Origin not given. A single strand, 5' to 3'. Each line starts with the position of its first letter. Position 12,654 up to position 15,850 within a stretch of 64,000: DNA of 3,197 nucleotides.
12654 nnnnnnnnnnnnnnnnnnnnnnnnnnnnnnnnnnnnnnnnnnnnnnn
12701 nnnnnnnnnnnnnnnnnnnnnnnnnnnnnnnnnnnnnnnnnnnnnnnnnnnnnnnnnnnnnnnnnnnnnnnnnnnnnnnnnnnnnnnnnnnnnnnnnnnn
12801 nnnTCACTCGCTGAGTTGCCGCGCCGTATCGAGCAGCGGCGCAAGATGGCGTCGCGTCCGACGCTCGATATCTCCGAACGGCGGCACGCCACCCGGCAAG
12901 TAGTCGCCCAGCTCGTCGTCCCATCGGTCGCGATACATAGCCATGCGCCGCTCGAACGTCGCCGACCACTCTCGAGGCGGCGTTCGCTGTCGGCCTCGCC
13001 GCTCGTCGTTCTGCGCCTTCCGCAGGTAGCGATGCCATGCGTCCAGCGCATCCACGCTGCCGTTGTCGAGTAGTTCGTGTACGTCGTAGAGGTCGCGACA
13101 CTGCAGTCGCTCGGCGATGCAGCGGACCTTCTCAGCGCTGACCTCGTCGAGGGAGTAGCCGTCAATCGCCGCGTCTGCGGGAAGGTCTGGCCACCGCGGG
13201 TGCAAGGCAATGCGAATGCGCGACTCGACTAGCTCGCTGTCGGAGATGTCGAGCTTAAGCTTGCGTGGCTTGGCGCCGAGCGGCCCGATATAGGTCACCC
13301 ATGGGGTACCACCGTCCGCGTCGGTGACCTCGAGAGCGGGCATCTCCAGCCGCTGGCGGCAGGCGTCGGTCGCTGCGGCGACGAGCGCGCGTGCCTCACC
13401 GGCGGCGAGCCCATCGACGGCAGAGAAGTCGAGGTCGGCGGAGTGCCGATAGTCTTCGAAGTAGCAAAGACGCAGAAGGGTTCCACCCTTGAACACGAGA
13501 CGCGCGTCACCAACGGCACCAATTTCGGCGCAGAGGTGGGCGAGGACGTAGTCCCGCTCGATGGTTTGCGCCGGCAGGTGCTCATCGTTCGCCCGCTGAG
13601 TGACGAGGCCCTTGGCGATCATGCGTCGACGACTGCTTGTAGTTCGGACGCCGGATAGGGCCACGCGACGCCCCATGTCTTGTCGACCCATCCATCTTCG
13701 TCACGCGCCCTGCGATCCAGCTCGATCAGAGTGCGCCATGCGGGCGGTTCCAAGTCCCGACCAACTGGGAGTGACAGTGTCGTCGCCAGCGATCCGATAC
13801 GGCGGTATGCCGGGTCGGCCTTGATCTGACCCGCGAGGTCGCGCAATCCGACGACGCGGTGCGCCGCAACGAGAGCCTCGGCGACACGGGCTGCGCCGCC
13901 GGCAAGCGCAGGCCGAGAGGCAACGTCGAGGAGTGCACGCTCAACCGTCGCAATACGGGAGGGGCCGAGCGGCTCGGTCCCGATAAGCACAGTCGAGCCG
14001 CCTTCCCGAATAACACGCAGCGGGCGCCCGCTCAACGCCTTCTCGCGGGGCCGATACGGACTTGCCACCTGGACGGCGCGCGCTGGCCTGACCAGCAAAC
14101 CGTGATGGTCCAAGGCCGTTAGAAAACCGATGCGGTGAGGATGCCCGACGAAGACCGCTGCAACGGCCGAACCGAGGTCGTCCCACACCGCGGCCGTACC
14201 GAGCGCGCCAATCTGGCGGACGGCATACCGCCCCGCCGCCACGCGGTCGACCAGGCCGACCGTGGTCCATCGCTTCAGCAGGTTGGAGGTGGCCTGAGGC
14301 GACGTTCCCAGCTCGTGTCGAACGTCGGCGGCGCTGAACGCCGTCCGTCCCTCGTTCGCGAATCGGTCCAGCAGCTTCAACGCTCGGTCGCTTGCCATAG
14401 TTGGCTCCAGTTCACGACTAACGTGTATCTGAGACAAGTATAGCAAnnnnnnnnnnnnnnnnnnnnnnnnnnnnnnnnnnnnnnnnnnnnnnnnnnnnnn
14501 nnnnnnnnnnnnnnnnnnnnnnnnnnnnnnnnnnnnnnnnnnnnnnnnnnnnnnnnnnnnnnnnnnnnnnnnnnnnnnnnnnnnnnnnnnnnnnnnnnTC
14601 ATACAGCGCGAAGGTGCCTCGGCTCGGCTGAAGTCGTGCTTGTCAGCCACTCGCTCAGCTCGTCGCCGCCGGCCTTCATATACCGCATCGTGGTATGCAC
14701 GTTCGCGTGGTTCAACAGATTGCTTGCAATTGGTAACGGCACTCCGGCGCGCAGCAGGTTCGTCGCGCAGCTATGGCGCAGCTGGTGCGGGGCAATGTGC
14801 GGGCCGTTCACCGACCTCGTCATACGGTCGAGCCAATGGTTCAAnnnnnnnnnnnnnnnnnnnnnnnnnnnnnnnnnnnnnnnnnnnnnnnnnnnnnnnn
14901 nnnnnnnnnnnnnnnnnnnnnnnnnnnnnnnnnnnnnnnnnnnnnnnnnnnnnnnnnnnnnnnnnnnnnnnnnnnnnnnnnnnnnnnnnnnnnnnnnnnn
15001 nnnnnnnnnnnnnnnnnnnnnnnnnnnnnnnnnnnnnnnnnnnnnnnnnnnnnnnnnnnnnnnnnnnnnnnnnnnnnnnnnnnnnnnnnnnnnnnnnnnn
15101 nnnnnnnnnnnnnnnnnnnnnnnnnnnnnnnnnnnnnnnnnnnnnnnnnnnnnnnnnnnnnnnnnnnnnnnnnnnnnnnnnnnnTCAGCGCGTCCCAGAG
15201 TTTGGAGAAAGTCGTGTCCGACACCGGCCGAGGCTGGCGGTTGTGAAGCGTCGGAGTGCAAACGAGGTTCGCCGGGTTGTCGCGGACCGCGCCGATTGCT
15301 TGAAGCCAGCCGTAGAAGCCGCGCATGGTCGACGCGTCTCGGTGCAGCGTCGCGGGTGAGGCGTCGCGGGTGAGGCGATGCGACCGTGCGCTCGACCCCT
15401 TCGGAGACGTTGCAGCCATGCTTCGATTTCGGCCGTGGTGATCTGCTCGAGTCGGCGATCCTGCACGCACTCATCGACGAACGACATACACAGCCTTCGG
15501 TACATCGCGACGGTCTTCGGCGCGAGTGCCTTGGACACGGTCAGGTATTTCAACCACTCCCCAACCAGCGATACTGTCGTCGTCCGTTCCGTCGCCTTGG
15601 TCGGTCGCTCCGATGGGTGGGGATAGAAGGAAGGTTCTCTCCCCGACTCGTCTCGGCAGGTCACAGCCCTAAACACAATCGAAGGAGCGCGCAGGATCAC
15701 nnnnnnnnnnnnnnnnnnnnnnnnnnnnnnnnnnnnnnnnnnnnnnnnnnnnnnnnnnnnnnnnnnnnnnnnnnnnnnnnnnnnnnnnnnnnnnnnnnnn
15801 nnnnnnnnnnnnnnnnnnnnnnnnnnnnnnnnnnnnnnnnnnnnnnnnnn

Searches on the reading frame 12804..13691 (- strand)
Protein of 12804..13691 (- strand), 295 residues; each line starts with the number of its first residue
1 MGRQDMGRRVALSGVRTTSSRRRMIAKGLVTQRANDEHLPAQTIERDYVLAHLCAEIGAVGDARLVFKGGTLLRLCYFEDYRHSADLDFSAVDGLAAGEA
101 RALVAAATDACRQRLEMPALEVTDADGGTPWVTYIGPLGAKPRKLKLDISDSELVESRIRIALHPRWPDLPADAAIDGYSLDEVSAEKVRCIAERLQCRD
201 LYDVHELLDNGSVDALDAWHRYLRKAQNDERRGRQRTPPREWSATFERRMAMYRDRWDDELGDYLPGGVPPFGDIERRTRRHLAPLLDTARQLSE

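Call 8: search_protein_families(library=pfam, proteins=[window:12804-13691:-], max_evalue=0.01)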
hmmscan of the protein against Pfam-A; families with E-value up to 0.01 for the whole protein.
window:12804-13691:- (295 aa): 1 family
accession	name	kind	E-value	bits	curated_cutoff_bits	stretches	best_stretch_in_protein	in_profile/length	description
PF08843.17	AbiEii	-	2.2e-28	100.2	22.5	1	62-270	12-229/238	Nucleotidyl transferase AbiEii toxin, Type IV TA system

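Call 63: search_protein_families(library=padloc, proteins=[window:12804-13622:-], max_evalue=0.001)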
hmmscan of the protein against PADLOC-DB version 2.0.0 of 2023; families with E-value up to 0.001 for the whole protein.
window:12804-13622:- (272 aa): 20 families
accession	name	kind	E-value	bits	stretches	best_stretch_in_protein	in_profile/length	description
PDLC02304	AbiEii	-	3.2e-42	143.3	1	1-261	1-256/260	AbiEii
PDLC02317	AbiEii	-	3.2e-26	90.2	1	1-188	1-206/396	AbiEii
PDLC02323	AbiEii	-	3.4e-19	67.4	1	17-189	15-187/248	AbiEii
PDLC02318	AbiEii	-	2.1e-14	51.6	1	21-189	24-187/280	AbiEii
PDLC02303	AbiEii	-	9.8e-14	49.4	1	18-224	17-224/249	AbiEii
PDLC02321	AbiEii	-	1.7e-13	49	1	19-68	20-69/296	AbiEii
PDLC02294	AbiEii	-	2.9e-13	48.3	1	18-206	19-210/260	AbiEii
PDLC02292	AbiEii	-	7.9e-13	46.8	1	6-93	13-95/283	AbiEii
PDLC02305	AbiEii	-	5.5e-11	40.3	1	7-191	8-197/306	AbiEii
PDLC02288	AbiEii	-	2.3e-10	37.9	1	6-235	16-247/294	AbiEii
PDLC02296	AbiEii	-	2.5e-10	38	1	40-188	44-201/282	AbiEii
PDLC02306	AbiEii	-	6.7e-10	37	1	40-86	39-84/280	AbiEii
PDLC02330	AbiEii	-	1.2e-09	36.3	1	41-189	26-163/219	AbiEii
PDLC02307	AbiEii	-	2.1e-09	35.5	1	27-189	12-149/219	AbiEii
PDLC02328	AbiEii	-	1.6e-07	29.4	1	30-184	4-141/203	AbiEii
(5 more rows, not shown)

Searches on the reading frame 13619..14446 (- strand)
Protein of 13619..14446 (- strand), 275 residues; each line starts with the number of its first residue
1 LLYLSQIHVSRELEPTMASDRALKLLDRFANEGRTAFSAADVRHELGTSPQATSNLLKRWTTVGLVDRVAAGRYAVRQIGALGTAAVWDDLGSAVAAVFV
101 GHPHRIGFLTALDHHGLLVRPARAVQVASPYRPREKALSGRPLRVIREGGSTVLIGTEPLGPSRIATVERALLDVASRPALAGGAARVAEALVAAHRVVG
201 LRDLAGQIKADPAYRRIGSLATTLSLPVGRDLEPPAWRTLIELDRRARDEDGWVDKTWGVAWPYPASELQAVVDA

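Call 8: search_protein_families(library=pfam, proteins=[window:13619-14446:-], max_evalue=0.01)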
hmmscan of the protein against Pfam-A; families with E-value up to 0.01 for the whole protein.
window:13619-14446:- (275 aa): 3 families
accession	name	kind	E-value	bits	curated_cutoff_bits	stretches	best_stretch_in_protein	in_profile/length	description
PF12802.13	MarR_2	-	6.7e-05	23.4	27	1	31-71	16-55/61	MarR family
PF09407.15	AbiEi_1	-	0.00014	22.6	22.2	1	98-208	12-125/142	AbiEi antitoxin C-terminal domain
PF09339.16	HTH_IclR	-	0.0071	16.5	22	0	20-68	3-50/52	IclR helix-turn-helix domain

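Call 63: search_protein_families(library=padloc, proteins=[window:13619-14398:-], max_evalue=0.001)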
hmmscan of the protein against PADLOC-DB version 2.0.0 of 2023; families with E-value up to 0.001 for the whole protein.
window:13619-14398:- (259 aa): 15 families
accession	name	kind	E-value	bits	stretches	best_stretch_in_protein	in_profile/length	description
PDLC02267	AbiEi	-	1.1e-26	91.8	1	3-210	3-203/252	AbiEi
PDLC02276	AbiEi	-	1.6e-12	45.5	1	12-254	9-260/270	AbiEi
PDLC02271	AbiEi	-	2.1e-11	41.5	1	10-178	13-184/263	AbiEi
PDLC02266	AbiEi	-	1.3e-07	29.3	1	8-205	5-207/258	AbiEi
PDLC02270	AbiEi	-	2.4e-07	28.1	1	19-177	11-177/265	AbiEi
PDLC02232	AbiEi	-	4.4e-07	27.9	1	1-63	1-63/177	AbiEi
PDLC02268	AbiEi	-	9.8e-07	26.5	1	39-203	27-200/204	AbiEi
PDLC02241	AbiEi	-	2.8e-05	22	1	19-158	13-143/199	AbiEi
PDLC02269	AbiEi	-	4.5e-05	20.9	1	20-180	12-164/251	AbiEi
PDLC02282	AbiEi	-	5.6e-05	20.6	1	9-204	6-206/260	AbiEi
PDLC02286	AbiEi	-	6.7e-05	20.4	1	41-181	34-180/207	AbiEi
PDLC02283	AbiEi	-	7.8e-05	20.5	1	36-143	30-130/201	AbiEi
PDLC02287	AbiEi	-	0.00014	19.6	1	20-170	12-154/253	AbiEi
PDLC04369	PDC-M05A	-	0.00062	17.4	0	7-58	16-67/201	-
PDLC02265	AbiEi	-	0.0007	17.4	1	36-142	27-126/198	AbiEi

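Call 78: find_encoding_contigs(protein=window:13619-14398:-, flank=10000, max_places=8)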
Protein window:13619-14398:- (259 aa): no gene with exactly this product is on record in the collection.

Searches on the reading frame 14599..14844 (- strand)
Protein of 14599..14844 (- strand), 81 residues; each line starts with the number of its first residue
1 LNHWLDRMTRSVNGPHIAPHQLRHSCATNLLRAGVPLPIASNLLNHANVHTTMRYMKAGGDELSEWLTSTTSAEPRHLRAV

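Call 8: search_protein_families(library=pfam, proteins=[window:14599-14844:-], max_evalue=0.01)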
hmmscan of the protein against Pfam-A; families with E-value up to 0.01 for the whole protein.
window:14599-14844:- (81 aa): 1 family
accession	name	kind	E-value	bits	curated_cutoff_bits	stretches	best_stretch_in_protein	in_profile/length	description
PF00589.27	Phage_integrase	-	2.7e-13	50.5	27.1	1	9-57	118-167/172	Phage integrase family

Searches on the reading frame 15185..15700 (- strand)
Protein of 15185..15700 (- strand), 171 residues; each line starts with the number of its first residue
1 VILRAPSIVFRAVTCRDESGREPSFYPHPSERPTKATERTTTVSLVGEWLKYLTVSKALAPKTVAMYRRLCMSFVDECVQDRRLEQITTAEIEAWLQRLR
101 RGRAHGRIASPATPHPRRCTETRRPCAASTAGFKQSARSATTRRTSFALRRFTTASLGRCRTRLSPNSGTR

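Call 8: search_protein_families(library=pfam, proteins=[window:15185-15700:-], max_evalue=0.01)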
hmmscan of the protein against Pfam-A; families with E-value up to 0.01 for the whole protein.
window:15185-15700:- (171 aa): 2 families
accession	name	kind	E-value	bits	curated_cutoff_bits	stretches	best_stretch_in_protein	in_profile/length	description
PF02899.23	Phage_int_SAM_1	-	3.5e-07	30.8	22.3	1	48-103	3-59/83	Phage integrase, N-terminal SAM-like domain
PF13495.12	Phage_int_SAM_4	-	0.0006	20.6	27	1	48-102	4-56/85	Phage integrase, N-terminal SAM-like domain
